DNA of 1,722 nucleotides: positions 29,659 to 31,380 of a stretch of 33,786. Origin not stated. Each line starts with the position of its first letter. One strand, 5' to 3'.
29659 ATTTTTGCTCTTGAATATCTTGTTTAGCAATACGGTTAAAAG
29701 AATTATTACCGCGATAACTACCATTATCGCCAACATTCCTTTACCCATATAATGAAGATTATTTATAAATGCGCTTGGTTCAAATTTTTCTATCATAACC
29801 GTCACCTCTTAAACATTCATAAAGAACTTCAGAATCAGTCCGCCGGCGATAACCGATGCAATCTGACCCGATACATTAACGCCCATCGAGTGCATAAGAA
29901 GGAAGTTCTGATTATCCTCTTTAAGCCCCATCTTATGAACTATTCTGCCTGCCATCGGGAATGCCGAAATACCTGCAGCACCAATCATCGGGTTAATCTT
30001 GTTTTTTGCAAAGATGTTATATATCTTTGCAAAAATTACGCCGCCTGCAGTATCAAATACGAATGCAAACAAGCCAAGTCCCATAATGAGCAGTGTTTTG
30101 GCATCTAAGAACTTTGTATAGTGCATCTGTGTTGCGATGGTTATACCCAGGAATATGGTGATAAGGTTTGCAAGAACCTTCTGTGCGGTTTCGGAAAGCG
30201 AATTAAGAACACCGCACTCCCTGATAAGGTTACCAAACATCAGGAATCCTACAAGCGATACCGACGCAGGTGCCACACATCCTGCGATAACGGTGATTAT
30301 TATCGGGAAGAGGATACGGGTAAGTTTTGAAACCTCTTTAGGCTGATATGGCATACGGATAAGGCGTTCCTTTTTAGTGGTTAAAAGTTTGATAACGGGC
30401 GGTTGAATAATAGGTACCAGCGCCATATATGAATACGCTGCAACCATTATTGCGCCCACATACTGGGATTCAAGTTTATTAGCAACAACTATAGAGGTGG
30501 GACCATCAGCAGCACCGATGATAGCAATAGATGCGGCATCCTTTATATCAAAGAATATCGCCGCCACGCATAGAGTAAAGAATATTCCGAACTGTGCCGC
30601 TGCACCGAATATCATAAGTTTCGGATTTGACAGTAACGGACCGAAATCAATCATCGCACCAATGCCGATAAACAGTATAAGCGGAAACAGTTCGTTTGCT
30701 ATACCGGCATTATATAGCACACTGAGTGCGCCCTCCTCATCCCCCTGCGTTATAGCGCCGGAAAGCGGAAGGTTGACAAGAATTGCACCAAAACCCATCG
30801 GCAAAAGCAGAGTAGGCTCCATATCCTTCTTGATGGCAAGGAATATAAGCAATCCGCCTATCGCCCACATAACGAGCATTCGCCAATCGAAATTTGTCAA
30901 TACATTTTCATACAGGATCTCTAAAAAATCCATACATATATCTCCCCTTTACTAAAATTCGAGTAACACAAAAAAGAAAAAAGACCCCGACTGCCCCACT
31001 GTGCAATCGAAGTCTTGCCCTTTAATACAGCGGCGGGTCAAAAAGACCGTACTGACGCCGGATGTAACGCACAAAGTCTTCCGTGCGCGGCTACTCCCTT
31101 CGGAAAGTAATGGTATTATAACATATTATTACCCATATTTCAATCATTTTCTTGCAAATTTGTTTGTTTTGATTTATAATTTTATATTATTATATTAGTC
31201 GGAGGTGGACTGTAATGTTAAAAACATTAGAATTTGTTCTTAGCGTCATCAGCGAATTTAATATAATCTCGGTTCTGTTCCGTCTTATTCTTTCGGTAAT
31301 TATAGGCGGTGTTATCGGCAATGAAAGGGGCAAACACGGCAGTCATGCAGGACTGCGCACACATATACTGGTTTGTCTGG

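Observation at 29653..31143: Mn2+ (yybP-ykoY)-like riboswitch controlling a stand-alone OadB-family membrane protein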

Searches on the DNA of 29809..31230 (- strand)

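Call 4: search_rna_families(source=window, start=30900, end=31230, threshold=evalue, max_evalue=10, show_alignments=5)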
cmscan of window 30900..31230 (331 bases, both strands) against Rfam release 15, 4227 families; matches with E-value up to 10: 2.
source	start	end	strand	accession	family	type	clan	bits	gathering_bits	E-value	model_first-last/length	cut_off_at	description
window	30950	31189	-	RF02414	rli60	Gene; sRNA;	-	20.2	60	2.5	1-191/191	no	Listeria sRNA rli60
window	30976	31092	-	RF02617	SSRC10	Gene; sRNA;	-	18.8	56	0.25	1-113/113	no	Streptococcus sRNA 10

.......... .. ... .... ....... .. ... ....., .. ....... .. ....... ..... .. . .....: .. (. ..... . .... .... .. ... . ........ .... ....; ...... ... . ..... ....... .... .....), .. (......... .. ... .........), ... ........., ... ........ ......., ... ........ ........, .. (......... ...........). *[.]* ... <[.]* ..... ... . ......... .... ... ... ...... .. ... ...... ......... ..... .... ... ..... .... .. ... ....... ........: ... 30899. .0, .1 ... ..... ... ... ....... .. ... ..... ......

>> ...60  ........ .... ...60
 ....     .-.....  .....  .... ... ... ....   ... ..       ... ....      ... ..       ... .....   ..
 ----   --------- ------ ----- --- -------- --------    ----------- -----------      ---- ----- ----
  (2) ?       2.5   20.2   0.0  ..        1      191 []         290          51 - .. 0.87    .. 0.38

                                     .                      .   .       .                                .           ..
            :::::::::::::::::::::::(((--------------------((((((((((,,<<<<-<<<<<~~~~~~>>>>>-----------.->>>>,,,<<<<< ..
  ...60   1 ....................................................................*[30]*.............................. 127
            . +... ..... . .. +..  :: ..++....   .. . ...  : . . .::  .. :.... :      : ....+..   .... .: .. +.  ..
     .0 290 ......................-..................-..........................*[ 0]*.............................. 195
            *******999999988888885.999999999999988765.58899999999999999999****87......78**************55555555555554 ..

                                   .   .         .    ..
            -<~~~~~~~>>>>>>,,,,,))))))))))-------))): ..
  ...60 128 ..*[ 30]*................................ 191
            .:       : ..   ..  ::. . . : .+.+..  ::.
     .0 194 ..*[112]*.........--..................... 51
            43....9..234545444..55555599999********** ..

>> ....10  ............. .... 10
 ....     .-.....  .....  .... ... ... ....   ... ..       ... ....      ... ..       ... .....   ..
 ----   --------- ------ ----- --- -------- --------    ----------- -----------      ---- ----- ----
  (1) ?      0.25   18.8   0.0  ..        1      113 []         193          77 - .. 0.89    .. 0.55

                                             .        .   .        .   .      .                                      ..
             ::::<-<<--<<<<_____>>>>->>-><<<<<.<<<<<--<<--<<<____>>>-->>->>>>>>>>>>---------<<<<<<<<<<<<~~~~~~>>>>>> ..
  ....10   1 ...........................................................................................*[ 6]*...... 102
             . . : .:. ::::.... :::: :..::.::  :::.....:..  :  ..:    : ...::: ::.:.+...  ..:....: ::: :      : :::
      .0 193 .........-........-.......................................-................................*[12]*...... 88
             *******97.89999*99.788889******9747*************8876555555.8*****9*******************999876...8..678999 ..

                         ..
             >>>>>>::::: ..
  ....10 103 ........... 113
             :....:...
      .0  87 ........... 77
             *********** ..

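Call 16: search_rna_families(sources=[L001, L002, L005, L007, L012, L015, L018, L022, L025, L028, L029, L031, L032, L033, L038, L039, L044, L046, L048, L049], threshold=gathering, show_alignments=2)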
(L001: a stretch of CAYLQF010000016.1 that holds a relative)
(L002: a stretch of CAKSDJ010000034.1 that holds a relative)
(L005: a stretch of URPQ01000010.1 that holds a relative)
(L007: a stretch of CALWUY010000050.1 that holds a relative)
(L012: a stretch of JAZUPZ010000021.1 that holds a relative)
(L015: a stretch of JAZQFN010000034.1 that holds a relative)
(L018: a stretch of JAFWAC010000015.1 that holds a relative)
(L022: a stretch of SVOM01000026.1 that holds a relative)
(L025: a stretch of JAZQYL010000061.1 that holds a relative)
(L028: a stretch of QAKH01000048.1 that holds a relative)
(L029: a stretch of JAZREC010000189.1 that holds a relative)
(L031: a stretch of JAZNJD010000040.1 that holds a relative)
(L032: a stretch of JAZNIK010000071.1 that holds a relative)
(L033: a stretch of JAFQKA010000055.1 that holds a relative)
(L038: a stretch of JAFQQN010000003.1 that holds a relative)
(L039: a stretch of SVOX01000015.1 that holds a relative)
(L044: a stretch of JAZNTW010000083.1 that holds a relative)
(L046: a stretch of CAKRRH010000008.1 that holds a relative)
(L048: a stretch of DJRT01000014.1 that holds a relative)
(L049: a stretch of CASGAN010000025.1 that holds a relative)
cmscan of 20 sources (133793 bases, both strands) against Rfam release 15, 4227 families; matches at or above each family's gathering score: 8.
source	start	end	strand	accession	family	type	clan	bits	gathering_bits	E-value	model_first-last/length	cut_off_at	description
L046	5303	5652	-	RF00023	tmRNA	Gene;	CL00001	151.8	47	2e-59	1-374/374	no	transfer-messenger RNA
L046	64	231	+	RF00168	Lysine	Cis-reg; riboswitch;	-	102.3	30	9.1e-26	1-182/182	no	Lysine riboswitch aptamer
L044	366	439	-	RF00005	tRNA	Gene; tRNA;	CL00001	69.8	29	7.5e-13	1-71/71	no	tRNA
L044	290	362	-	RF00005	tRNA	Gene; tRNA;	CL00001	68.2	29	2.1e-12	1-71/71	no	tRNA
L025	6618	6691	-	RF00005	tRNA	Gene; tRNA;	CL00001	67.5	29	3.1e-12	1-71/71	no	tRNA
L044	210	282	-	RF00005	tRNA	Gene; tRNA;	CL00001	66.4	29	6.6e-12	1-71/71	no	tRNA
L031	2607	2687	-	RF00005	tRNA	Gene; tRNA;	CL00001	59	29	7.2e-10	1-71/71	no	tRNA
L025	4831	5037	+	RF00174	Cobalamin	Cis-reg; riboswitch;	CL00101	50.3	31.5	2.9e-09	1-189/189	no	Cobalamin riboswitch aptamer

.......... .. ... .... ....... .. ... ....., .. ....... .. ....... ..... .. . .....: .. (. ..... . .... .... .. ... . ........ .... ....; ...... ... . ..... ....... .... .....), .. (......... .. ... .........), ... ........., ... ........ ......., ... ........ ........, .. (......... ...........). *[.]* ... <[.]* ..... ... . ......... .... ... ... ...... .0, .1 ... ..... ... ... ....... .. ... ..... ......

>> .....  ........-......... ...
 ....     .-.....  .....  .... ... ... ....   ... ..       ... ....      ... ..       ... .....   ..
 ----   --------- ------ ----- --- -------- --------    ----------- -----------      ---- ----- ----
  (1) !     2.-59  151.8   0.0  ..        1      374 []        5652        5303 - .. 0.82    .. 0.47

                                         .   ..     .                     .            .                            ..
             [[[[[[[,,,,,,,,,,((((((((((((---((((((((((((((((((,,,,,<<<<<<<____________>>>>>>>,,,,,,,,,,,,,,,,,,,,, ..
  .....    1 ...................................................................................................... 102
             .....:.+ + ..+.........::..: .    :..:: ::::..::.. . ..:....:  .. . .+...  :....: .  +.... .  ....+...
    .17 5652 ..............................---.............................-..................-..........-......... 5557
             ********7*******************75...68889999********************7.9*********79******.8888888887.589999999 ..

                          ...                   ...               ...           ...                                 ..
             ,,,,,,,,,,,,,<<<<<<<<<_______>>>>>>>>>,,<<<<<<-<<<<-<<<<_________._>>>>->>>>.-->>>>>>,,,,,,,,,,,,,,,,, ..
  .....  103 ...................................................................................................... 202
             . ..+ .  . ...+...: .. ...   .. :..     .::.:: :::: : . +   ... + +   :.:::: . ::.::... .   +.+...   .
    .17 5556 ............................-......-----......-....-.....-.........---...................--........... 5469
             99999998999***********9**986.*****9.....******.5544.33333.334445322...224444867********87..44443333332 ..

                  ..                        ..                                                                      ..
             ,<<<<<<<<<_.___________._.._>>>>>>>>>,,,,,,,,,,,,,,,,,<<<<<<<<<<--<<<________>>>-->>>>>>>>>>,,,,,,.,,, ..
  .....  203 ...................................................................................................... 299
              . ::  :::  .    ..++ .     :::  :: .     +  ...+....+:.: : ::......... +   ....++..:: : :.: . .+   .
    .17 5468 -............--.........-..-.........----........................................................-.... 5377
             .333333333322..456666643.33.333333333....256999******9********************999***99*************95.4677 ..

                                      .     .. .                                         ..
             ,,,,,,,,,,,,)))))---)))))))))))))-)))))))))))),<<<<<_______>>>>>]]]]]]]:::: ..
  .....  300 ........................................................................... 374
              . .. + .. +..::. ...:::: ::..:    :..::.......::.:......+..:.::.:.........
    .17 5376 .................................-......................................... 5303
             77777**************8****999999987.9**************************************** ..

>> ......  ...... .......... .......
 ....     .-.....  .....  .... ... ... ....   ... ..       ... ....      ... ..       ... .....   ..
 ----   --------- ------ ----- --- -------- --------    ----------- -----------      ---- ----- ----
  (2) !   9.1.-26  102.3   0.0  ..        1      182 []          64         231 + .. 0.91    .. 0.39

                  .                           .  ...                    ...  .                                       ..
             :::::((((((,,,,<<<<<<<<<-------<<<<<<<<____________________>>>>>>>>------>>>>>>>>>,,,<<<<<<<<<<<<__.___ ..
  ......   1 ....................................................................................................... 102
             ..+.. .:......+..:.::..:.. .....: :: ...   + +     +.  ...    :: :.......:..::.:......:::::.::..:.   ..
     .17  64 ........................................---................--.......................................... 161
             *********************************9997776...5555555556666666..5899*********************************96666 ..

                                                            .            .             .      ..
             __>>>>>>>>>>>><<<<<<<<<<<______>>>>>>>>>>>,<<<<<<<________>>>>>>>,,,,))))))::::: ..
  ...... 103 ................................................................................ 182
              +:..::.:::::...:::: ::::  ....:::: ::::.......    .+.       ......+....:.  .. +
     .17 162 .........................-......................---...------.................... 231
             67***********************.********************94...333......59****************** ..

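Call 25: search_rna_families(source=L056, start=2790, end=2990, threshold=evalue, max_evalue=10, show_alignments=3)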
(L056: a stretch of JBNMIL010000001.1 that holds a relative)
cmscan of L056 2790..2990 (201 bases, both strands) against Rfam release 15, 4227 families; matches with E-value up to 10: 27.
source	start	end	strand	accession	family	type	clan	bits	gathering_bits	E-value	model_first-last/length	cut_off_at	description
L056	2907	2963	-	RF00855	mir-254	Gene; miRNA;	-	23.5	70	0.0065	1-63/63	no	mir-254 microRNA precursor family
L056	2912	2962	+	RF01413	miR-430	Gene; miRNA;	CL00096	23.1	47.3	0.03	1-70/70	no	miR-430 microRNA precursor family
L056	2896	2975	+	RF03598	MIR6024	Gene; miRNA;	-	21.8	72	0.023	1-99/99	no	MIR6024 microRNA precursor family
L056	2805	2972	+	RF00080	Manganese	Cis-reg; riboswitch;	-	20.8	45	0.00037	1-177/177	no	Manganese Mn2+ riboswitch aptamer (yybP-ykoY)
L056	2912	2962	+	RF03697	mir-722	Gene; miRNA;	-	18.9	81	0.28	1-67/67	no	mir-722 microRNA precursor family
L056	2901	2971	+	RF03616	MIR1888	Gene; miRNA;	-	17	72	0.88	1-101/101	no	MIR1888 microRNA precursor family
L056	2911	2962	+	RF03795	MIR6201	Gene; miRNA;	-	16.8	69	0.32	1-109/109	no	MIR6201 microRNA precursor family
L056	2906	2970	+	RF00697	mir-186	Gene; miRNA;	-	16.8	70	0.92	1-82/82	no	mir-186 microRNA precursor family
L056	2884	2964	+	RF02902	AaHKsRNA22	Gene; sRNA;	-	16.4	39.8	0.51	1-101/101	no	Aggregatibacter sRNA 22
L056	2912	2961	+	RF04241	mir-5014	Gene; miRNA;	-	16.4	101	0.64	1-123/123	no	mir-5014 microRNA precursor family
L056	2892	2990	+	RF01828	SprD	Gene; sRNA;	-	15.5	100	0.36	1-99/142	3'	Small pathogenicity island RNA D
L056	2877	2962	-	RF02698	Avalong_thermometer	Cis-reg; thermoregulator;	-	14.5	154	2.2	1-131/131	no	Avalong 5' UTR thermometer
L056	2912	2967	+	RF00732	mir-305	Gene; miRNA;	-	14.3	66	2.4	1-73/73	no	mir-305 microRNA precursor family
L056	2896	2978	-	RF02436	SpF43_sRNA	Gene; sRNA;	-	13.6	70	5.5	1-99/99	no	Streptococcus sRNA SpF43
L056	2916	2981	+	RF00140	Alpha_RBS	Cis-reg;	-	13.3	38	0.52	4-79/110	no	Alpha operon ribosome binding site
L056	2895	2959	-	RF00512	Leu_leader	Cis-reg; leader;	-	13.1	50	2.6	1-148/148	no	Leucine operon leader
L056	2909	2979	+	RF02058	STnc400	Gene;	-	13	80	4.7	1-125/125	no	Gammaproteobacterial sRNA STnc400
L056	2840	2869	-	RF00095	snoPyro_CD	Gene; snRNA; snoRNA; CD-box;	CL00132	12.9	45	2.7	1-58/58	no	Pyrococcus C/D box small nucleolar RNA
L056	2914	2960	+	RF03485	mir-4000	Gene; miRNA;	-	12.6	58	7.8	1-54/54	no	mir-4000 microRNA precursor family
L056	2833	2920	+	RF01698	Chloroflexi-1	Gene; sRNA;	-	12.5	80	5.1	1-84/84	no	Chloroflexi-1 RNA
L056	2894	2969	-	RF02437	SpF44_sRNA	Gene; sRNA;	-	12.3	70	9.8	27-101/102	no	Streptococcus sRNA SpF44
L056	2935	2990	+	RF02988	GEBRO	Gene; sRNA;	-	11.3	284.7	0.29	1-57/350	3'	GEBRO RNA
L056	2916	2961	-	RF00032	Histone3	Cis-reg;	-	11.2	34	4.9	1-46/46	no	Histone 3' UTR stem-loop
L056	2807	2826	+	RF02186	ST7-OT3_4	Gene; lncRNA;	-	11.1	80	1.5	54-73/73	no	ST7 overlapping transcript 3 conserved region 4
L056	2790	2874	-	RF02344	ar14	Gene; sRNA;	-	11.1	58.8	5.1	1-94/123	3'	Alphaproteobacterial ar14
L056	2899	2990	+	RF00193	CTV_rep_sig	Cis-reg;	-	9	100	1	1-93/273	3'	Citrus tristeza virus replication signal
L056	2790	2963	+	RF02867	ncS011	Gene; sRNA;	-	7.9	48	7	75-207/207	5'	Burkholderia sRNA 11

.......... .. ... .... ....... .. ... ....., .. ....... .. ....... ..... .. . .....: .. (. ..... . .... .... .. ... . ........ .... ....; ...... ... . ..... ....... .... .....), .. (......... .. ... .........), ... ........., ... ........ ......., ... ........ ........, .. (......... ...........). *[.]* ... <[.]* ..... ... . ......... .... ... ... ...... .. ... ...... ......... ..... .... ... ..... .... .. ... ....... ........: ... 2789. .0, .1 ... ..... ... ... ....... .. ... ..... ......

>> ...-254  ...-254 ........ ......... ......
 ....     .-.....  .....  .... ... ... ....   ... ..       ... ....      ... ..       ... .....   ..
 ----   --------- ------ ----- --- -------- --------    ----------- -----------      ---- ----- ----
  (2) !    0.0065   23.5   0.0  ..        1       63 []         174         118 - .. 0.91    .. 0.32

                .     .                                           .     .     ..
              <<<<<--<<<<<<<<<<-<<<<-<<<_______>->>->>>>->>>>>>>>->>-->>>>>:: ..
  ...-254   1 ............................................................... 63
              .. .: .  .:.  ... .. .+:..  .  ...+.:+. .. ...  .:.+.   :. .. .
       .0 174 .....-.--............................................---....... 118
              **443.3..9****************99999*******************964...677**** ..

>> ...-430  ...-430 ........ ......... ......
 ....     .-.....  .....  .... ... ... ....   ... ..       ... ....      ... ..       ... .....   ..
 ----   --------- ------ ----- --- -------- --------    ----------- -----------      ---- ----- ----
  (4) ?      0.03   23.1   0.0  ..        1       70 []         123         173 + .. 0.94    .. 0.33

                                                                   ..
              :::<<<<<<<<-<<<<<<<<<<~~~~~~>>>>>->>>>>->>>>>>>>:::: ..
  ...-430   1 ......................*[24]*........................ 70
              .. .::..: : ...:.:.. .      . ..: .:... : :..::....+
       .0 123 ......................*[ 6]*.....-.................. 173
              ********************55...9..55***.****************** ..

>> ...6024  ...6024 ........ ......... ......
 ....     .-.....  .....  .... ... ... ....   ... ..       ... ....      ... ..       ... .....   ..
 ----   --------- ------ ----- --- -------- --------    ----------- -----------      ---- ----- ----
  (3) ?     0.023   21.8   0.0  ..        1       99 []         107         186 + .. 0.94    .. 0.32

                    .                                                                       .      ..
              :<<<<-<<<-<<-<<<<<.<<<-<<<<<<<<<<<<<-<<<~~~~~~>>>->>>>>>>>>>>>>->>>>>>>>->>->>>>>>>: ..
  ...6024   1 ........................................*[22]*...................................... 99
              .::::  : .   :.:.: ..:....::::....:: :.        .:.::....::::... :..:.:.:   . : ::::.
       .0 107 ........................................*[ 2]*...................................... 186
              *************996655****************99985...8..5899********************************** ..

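Call 27: search_rna_families(source=L056, start=2798, end=2975, threshold=evalue, max_evalue=0.02, show_alignments=4)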
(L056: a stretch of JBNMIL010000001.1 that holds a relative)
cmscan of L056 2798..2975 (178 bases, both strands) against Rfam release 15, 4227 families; matches with E-value up to 0.02: 2.
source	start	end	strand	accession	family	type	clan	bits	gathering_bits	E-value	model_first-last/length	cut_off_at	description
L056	2907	2963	-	RF00855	mir-254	Gene; miRNA;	-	23.5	70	0.0058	1-63/63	no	mir-254 microRNA precursor family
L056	2805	2972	+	RF00080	Manganese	Cis-reg; riboswitch;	-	20.8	45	0.00032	1-177/177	no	Manganese Mn2+ riboswitch aptamer (yybP-ykoY)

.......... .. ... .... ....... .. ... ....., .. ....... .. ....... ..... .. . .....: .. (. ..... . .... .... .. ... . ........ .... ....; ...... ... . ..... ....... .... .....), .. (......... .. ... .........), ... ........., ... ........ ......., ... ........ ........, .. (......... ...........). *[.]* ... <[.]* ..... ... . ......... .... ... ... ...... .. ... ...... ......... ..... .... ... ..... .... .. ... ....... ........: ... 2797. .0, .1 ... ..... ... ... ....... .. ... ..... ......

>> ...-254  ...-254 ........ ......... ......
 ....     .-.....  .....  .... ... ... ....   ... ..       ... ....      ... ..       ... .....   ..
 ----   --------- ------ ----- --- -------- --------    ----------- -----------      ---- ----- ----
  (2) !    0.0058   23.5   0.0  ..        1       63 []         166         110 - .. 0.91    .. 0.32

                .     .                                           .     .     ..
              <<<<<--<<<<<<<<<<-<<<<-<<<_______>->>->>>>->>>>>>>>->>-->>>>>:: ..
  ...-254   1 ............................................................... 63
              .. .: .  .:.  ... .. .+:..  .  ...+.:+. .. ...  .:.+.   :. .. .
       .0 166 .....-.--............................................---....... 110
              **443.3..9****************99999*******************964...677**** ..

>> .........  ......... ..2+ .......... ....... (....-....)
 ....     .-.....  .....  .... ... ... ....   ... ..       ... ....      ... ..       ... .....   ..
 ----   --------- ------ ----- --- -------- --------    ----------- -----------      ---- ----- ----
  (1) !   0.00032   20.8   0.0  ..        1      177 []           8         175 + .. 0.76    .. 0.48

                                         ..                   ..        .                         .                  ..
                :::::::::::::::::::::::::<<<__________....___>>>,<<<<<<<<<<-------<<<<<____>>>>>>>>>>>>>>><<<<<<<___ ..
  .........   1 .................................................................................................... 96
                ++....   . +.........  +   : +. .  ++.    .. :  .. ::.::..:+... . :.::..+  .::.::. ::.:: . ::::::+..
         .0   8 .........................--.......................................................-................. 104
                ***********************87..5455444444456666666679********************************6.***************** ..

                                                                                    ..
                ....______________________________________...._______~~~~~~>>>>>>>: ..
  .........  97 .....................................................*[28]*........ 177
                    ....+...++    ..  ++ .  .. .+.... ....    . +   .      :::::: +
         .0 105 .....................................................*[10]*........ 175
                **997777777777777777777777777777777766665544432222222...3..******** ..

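Call 31: build_rna_model(alignment_id=A1, structure=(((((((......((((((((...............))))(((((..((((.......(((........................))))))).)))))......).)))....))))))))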
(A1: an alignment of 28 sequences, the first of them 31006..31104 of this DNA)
Model R1 built from alignment A1 (28 sequences, 120 columns); structure: as given.
model positions 91; base pairs 27; branch points 1; effective number of sequences 2.62; information 0.626 bits per position. Calibrated on 0.2 Mb of random sequence (short: E-values are rough).
structure used (alignment columns):
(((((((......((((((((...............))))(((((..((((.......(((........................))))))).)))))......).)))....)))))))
